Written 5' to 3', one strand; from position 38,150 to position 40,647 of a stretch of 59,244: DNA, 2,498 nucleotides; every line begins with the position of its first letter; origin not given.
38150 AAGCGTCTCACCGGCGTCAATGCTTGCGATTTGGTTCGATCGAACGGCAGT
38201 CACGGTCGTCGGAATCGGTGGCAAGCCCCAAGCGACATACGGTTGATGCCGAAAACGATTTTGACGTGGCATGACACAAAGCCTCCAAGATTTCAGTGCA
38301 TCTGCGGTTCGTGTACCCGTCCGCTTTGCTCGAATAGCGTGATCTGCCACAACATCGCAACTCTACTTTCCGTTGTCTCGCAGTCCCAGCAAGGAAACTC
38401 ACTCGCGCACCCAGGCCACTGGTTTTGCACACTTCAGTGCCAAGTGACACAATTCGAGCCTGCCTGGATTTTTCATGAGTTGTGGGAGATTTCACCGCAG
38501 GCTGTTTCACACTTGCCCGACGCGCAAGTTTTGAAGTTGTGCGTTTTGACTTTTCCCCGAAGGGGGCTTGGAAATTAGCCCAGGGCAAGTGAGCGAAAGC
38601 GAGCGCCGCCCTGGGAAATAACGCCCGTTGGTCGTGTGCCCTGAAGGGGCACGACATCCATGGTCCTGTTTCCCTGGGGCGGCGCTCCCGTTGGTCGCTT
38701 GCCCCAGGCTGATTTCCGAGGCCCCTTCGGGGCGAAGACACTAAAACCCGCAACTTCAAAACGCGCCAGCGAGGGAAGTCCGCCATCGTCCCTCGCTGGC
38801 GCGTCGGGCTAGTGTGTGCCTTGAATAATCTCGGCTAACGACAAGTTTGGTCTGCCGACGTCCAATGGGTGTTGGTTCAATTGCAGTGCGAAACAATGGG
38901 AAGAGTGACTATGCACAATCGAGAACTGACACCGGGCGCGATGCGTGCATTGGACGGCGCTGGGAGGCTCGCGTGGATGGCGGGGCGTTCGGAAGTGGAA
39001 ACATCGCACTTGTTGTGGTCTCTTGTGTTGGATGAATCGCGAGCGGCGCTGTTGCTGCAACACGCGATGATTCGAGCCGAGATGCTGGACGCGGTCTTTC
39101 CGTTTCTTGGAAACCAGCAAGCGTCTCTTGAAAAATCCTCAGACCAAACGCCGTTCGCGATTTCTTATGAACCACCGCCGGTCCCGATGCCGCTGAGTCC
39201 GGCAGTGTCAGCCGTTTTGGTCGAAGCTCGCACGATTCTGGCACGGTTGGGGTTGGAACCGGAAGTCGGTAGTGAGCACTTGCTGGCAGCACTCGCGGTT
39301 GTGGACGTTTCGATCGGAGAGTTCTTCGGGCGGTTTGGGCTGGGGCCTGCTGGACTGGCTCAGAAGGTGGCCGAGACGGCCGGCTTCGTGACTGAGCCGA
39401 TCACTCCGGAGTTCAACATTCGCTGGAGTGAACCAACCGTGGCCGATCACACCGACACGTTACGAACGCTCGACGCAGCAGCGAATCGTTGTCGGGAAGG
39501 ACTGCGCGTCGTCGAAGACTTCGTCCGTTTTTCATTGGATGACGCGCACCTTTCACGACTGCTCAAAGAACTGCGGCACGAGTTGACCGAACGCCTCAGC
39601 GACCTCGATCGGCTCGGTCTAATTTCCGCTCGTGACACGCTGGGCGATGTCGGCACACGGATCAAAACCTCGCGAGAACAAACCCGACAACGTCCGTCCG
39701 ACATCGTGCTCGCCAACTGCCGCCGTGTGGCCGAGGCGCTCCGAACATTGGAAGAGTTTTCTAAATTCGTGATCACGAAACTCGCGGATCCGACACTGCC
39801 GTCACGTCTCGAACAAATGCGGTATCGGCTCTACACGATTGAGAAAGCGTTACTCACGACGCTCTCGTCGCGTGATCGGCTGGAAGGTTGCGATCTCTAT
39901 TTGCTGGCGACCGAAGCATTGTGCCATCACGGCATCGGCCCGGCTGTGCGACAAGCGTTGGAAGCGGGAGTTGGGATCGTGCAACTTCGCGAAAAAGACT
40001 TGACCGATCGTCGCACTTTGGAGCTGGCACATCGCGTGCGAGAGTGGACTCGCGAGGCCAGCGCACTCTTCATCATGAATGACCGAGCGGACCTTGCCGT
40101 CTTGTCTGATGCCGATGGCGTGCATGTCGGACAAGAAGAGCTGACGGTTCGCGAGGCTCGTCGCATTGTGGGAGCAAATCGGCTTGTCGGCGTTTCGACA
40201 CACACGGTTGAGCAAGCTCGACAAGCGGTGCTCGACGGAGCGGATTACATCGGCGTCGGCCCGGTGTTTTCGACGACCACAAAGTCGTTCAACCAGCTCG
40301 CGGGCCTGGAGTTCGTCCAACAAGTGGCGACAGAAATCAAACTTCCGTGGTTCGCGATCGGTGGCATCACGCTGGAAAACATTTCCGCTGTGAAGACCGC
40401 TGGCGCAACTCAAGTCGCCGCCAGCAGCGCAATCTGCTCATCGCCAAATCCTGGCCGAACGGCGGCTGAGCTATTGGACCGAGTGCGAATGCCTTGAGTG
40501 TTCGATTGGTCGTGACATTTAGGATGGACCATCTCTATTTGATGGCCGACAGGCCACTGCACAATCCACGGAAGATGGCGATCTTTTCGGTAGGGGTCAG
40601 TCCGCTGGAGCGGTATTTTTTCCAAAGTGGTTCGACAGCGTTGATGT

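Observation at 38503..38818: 232-bp MITE-like palindrome inserted into a family-5 hairpin with a 9-bp target-site duplication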

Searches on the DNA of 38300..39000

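Call 9: search_rna_families(source=window, start=38300, end=39000, threshold=evalue, max_evalue=1)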
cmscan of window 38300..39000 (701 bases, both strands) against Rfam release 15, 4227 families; matches with E-value up to 1: 3.
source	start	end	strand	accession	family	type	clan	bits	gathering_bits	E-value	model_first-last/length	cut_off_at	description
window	38547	38739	+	RF04119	MIR1858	Gene; miRNA;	-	46.9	137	7.9e-07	1-197/197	no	MIR1858 microRNA precursor family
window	38575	38661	+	RF01620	ceN125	Gene; snRNA; snoRNA; HACA-box;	-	20.6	60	0.079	1-136/136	no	Nematode snoRNA ceN125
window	38602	38686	+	RF00868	mir-BART15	Gene; miRNA;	-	19.5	70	0.49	1-79/79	no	mir-BART15 microRNA precursor family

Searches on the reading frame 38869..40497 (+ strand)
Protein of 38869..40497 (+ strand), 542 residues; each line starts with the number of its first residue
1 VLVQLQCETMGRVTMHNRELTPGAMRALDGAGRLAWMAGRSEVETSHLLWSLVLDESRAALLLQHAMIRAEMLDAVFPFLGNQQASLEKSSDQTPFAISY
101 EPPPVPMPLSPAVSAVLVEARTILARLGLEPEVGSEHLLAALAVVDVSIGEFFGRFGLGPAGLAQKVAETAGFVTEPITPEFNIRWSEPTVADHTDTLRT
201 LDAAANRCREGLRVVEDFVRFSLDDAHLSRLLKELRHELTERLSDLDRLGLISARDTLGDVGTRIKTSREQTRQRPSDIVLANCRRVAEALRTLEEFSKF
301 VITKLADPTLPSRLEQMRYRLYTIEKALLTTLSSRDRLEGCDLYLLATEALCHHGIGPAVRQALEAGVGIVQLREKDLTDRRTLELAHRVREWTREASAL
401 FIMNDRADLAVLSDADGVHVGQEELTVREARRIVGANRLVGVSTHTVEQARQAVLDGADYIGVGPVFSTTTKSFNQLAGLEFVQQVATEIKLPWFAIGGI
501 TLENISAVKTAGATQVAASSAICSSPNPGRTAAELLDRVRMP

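Call 23: search_protein_families(library=pfam, proteins=[window:38869-40497:+], max_evalue=0.01)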
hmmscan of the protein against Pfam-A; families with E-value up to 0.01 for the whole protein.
window:38869-40497:+ (542 aa): 4 families
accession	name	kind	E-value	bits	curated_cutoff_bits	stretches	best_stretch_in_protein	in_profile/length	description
PF02581.23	TMP-TENI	-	7.9e-60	201.7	27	1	343-522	1-180/180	Thiamine monophosphate synthase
PF17792.6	ThiD2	-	1.4e-38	132.5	23.5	1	199-326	1-123/124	ThiD2 family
PF02861.25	Clp_N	-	4.1e-05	24.1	20.7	0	132-167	12-48/53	Clp amino terminal domain, pathogenicity island component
PF01729.25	QRPTase_C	-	0.00015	22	23.1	1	408-525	51-161/169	Quinolinate phosphoribosyl transferase, C-terminal domain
